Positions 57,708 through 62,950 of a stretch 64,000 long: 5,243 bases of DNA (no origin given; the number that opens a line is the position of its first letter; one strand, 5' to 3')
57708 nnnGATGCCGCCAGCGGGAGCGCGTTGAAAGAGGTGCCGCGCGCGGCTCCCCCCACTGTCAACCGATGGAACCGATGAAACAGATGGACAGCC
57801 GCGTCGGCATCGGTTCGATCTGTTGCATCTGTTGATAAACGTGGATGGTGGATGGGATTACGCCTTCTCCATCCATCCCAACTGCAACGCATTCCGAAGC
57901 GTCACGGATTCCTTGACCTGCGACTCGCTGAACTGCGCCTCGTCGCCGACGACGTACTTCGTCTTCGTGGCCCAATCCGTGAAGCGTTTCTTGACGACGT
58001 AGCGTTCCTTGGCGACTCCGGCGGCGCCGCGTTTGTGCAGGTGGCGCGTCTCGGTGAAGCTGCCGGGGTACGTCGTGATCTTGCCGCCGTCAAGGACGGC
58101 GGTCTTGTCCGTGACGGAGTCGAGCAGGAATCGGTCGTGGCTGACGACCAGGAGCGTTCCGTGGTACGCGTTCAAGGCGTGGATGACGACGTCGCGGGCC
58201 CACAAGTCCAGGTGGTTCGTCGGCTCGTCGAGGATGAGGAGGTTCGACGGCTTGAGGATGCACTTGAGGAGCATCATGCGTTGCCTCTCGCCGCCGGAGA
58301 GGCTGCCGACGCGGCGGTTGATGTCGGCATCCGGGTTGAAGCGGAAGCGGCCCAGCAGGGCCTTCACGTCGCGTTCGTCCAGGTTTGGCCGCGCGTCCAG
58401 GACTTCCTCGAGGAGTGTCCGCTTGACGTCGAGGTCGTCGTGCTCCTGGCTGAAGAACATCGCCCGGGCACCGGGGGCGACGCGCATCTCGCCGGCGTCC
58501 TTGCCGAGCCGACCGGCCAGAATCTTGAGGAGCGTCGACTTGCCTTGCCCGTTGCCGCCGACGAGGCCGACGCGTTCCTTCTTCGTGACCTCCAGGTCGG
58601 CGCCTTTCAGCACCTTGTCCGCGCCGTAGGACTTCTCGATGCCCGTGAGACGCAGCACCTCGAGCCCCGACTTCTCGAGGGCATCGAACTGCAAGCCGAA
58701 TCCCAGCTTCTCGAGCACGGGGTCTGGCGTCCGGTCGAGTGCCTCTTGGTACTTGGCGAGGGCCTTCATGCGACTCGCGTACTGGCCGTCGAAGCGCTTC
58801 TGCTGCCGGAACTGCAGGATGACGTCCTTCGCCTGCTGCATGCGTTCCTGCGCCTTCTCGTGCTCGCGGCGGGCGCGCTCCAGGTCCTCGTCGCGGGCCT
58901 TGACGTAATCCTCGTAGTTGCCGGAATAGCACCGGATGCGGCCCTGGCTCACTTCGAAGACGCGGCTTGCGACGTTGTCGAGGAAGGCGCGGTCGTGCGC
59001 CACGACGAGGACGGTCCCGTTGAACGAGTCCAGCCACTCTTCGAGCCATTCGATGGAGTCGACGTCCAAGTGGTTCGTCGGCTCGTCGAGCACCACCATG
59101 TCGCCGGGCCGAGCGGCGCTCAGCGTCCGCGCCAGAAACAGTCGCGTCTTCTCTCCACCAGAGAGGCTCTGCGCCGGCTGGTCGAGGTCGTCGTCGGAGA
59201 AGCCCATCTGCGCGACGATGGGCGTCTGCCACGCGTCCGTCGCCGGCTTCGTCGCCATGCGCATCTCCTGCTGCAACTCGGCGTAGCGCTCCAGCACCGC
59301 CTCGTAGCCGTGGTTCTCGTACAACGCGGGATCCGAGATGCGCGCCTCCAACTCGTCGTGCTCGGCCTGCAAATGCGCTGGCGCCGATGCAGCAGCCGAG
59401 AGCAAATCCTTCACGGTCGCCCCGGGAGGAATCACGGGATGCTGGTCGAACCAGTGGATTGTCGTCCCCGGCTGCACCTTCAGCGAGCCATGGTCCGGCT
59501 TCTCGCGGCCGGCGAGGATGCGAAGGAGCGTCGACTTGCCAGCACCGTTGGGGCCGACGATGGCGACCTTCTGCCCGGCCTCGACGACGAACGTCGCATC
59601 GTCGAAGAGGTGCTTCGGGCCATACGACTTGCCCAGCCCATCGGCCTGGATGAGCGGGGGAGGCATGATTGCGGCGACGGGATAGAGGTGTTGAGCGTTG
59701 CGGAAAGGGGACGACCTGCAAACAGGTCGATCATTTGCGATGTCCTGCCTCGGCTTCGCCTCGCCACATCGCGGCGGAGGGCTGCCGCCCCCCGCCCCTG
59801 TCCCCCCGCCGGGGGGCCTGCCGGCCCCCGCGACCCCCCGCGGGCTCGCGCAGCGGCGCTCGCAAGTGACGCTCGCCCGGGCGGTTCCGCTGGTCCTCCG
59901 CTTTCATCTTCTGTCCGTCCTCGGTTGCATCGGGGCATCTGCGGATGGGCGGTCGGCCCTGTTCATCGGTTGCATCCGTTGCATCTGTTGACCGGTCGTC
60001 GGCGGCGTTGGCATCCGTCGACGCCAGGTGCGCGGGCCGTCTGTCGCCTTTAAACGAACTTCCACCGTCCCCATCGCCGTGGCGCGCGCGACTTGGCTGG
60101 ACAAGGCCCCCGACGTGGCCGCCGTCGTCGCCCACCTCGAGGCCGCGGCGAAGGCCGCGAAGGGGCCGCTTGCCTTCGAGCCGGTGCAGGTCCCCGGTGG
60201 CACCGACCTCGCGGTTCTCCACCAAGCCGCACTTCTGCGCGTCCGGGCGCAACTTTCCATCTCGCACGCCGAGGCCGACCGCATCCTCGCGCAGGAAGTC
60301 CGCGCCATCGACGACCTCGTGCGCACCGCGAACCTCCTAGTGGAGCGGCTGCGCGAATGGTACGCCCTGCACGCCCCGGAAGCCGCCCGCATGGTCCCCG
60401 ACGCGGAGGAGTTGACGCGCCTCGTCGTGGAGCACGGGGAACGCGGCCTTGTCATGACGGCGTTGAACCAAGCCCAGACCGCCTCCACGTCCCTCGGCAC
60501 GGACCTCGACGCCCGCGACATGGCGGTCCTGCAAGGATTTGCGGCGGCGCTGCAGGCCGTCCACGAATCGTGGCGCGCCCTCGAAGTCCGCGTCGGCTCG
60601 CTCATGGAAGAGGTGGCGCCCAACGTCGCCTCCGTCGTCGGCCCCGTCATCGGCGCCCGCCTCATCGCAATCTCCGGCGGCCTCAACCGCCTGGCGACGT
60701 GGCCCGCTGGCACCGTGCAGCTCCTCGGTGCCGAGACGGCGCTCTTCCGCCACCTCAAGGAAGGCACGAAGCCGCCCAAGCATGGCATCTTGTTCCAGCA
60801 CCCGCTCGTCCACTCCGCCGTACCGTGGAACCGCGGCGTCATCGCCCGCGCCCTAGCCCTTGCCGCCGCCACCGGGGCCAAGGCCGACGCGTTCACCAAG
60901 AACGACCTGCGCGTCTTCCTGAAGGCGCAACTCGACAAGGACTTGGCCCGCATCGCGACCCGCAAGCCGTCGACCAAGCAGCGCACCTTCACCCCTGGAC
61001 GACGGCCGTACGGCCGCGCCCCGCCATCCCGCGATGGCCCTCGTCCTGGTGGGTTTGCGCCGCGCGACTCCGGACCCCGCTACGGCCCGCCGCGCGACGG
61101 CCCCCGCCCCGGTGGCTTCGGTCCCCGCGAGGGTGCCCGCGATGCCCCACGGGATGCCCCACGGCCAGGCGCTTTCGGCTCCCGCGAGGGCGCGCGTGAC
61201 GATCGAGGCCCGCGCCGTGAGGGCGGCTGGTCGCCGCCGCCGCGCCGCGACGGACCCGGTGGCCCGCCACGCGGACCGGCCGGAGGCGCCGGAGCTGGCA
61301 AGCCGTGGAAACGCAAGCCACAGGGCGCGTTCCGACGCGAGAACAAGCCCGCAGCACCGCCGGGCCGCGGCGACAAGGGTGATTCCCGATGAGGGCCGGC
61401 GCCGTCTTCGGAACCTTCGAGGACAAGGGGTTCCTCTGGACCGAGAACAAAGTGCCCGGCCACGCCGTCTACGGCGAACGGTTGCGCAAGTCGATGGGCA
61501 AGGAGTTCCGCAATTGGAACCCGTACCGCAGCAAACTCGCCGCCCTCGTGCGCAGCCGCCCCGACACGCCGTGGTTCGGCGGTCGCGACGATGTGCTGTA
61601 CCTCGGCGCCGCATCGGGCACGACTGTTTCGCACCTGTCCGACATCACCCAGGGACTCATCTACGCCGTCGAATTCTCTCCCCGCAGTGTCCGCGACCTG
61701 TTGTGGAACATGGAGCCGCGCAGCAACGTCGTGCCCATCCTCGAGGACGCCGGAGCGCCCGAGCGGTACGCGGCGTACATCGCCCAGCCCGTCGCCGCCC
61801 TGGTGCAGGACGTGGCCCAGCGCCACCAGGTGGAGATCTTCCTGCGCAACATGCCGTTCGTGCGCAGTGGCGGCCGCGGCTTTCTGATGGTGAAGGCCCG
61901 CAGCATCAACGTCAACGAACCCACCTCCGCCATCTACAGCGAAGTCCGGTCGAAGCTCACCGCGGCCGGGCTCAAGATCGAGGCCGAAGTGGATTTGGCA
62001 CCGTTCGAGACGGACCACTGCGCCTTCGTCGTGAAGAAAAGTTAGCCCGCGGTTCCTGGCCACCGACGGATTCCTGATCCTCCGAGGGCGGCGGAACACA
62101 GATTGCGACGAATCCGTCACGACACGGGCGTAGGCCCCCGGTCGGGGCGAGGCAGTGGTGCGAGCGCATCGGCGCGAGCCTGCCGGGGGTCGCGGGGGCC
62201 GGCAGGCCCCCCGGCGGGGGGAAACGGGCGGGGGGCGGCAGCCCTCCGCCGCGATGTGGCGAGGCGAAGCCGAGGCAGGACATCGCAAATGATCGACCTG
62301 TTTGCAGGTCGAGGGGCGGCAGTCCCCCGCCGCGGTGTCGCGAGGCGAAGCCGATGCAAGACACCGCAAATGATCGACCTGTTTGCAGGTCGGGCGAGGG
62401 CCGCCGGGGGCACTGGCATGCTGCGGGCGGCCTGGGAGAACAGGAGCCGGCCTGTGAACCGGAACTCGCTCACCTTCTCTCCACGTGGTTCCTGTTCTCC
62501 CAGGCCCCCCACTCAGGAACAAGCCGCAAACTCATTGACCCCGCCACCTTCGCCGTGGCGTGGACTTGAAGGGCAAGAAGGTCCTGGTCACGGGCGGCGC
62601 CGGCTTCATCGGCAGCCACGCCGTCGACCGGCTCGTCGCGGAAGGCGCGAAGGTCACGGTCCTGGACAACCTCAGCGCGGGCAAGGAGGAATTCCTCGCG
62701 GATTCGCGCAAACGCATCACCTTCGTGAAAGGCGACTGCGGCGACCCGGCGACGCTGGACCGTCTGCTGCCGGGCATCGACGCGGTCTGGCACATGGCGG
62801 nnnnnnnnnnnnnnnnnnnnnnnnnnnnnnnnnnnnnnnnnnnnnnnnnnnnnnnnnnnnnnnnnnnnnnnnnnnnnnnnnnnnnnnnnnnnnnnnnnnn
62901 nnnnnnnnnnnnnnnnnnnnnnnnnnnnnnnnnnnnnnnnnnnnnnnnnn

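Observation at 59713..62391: Near-identical 125-bp inverted repeats bracket the nop5-fibrillarin operon; a third tandem copy shows a compensatory stem change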

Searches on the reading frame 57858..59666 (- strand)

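Call 49: search_protein_families(library=pfam, proteins=[window:57858-59666:-], max_evalue=0.001)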
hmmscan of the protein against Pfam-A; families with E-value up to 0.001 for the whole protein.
window:57858-59666:- (602 aa): 16 families
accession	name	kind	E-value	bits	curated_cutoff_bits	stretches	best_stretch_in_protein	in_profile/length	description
PF00005.33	ABC_tran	-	2.6e-49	167.8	25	2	353-484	1-137/137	ABC transporter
PF13304.12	AAA_21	-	5.4e-19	69.8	27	2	157-225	227-299/304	AAA domain, putative AbiEii toxin, Type IV TA system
PF12848.13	ABC_tran_Xtn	-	4.7e-15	55.9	25.9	1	237-308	1-72/85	ABC transporter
PF02463.25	SMC_N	-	3.9e-14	53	40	0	159-241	135-213/220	RecF/RecN/SMC N terminal domain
PF13555.12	AAA_29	-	1.5e-08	34.7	27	1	19-48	10-39/61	P-loop containing region of AAA domain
PF13521.12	AAA_28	-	5.5e-08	33.6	27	0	33-54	1-22/164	AAA domain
PF13476.12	AAA_23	-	1e-07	33.3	27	0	33-51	21-39/201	AAA domain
PF13191.12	AAA_16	-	2e-07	32.1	32.6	1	32-194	25-139/167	AAA ATPase domain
PF01926.29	MMR_HSR1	-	1.8e-06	28.4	21.9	0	33-72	1-36/113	50S ribosome-binding GTPase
PF13401.12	AAA_22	-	1.7e-05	25.6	27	0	34-56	8-30/130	AAA domain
PF03193.22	RsgA_GTPase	-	3.4e-05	24.2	30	0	31-57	106-132/174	RsgA GTPase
PF05729.18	NACHT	-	0.00017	21.9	26.7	0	34-52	3-21/167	NACHT domain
PF13558.12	SbcC_Walker_B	-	0.00018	22.2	27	0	159-206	24-82/90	SbcC/RAD50-like, Walker B motif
PF13175.12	AAA_15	-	0.00028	21.1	32.1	0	34-51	26-43/374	AAA ATPase domain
PF13238.12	AAA_18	-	0.00085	20.2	29.4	0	34-54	1-21/128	AAA domain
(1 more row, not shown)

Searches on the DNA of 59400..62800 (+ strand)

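Call 6: search_rna_families(source=window, start=59400, end=62800, threshold=evalue, max_evalue=10, show_alignments=3)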
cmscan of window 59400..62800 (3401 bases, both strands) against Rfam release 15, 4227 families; matches with E-value up to 10: 19.
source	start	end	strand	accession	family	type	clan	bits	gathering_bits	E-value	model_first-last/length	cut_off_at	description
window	62419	62517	+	RF00873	mir-550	Gene; miRNA;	-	26.4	81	0.017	1-85/85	no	mir-550 microRNA precursor family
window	62429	62506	-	RF00891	mir-671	Gene; miRNA;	-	25.8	65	0.25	1-84/84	no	mir-671 microRNA precursor family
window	62425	62510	+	RF00695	MIR398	Gene; miRNA;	-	24.1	55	0.028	14-96/109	no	MIR398 microRNA precursor family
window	62415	62522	-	RF00695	MIR398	Gene; miRNA;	-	23.9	55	0.031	1-109/109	no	MIR398 microRNA precursor family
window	62422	62513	-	RF03379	mir-4667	Gene; miRNA;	-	23.7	68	0.48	1-93/93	no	mir-4667 microRNA precursor family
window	62421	62516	-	RF03620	mir-1233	Gene; miRNA;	-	23.3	87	0.76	1-82/82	no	mir-1233 microRNA precursor family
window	62421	62516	-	RF01023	mir-940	Gene; miRNA;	-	23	106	2.8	1-94/94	no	mir-940 microRNA precursor family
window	62419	62519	-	RF00873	mir-550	Gene; miRNA;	-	22.7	81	0.19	1-85/85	no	mir-550 microRNA precursor family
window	62207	62257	-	RF02793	asR3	Gene; antisense;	-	22.1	46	1.1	1-57/57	no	Pyrobaculum asRNA3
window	62219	62253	+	RF01074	RF_site1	Cis-reg; frameshift_element;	-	21.9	40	0.87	1-40/40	no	Putative RNA-dependent RNA polymerase ribosomal frameshift site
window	62422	62513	+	RF03703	mir-3622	Gene; miRNA;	-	21.8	78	1.2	1-84/84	no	mir-3622 microRNA precursor family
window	62422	62513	-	RF03703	mir-3622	Gene; miRNA;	-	21.3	78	1.6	1-84/84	no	mir-3622 microRNA precursor family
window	62426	62510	+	RF00912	mir-877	Gene; miRNA;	-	19.4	47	2.4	1-86/86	no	mir-877 microRNA precursor family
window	59486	59565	+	RF03626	mir-9791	Gene; miRNA;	-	19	70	2.3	1-79/79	no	mir-9791 microRNA precursor family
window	59766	59816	+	RF02793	asR3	Gene; antisense;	-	18.9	46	5.4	1-57/57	no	Pyrobaculum asRNA3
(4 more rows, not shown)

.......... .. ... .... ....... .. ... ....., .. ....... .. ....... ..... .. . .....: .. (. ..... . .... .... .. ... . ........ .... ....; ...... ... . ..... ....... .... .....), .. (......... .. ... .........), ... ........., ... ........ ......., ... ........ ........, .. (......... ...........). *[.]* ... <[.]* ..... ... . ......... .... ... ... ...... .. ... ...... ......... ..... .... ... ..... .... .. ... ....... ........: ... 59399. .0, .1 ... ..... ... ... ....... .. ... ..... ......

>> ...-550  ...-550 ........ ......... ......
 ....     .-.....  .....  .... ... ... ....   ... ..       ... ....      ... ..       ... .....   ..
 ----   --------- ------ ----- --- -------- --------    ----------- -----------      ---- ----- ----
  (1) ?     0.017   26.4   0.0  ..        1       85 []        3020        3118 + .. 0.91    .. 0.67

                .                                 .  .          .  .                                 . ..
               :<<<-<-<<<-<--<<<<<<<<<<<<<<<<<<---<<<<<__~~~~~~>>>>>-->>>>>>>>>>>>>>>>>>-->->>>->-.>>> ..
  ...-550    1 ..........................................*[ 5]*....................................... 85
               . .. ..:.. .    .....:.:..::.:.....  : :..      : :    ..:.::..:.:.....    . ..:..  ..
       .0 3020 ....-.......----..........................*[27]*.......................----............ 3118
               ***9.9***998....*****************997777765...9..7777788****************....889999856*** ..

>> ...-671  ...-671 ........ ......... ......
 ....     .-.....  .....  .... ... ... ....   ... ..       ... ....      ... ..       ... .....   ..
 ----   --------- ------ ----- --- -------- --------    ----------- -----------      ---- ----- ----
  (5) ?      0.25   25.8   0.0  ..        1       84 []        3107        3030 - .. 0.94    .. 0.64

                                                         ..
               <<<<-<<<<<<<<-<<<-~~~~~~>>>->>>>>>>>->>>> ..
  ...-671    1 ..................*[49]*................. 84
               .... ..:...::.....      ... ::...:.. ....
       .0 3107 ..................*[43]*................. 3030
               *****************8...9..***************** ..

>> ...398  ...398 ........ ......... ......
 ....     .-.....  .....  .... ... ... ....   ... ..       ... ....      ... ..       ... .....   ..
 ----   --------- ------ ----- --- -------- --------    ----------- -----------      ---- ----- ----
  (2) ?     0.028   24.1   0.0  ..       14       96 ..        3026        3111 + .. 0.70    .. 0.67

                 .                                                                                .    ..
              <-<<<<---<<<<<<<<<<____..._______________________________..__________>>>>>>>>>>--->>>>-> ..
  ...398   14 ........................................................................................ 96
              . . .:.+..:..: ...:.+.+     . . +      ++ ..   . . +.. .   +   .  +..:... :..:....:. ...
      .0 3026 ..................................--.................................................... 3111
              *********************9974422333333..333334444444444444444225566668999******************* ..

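Call 42: search_dna_similar(query=window:59700-59880:+, collection=plasmids, mode=distant, max_evalue=0.01)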
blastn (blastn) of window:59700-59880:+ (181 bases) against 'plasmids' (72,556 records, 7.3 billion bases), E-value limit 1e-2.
No match.

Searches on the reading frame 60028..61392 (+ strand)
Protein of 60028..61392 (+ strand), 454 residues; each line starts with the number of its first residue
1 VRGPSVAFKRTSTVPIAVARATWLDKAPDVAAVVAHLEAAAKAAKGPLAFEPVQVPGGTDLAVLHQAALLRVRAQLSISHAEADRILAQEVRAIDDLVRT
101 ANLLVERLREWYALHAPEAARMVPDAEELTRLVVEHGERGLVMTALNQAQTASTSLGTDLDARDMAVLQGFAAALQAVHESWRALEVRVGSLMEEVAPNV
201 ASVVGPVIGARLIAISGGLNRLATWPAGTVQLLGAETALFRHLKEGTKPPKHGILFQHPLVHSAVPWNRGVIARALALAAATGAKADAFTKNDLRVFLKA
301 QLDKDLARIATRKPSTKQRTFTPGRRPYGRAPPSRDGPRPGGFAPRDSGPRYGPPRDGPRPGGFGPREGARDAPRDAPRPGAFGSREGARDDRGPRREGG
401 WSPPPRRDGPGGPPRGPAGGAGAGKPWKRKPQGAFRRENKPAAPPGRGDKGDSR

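Call 49: search_protein_families(library=pfam, proteins=[window:60028-61392:+], max_evalue=0.001)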
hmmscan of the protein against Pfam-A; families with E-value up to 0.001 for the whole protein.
window:60028-61392:+ (454 aa): 1 family
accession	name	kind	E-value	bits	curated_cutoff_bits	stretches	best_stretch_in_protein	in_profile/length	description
PF01798.23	Nop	-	6.8e-46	157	25.4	1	94-305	2-225/228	snoRNA binding domain, fibrillarin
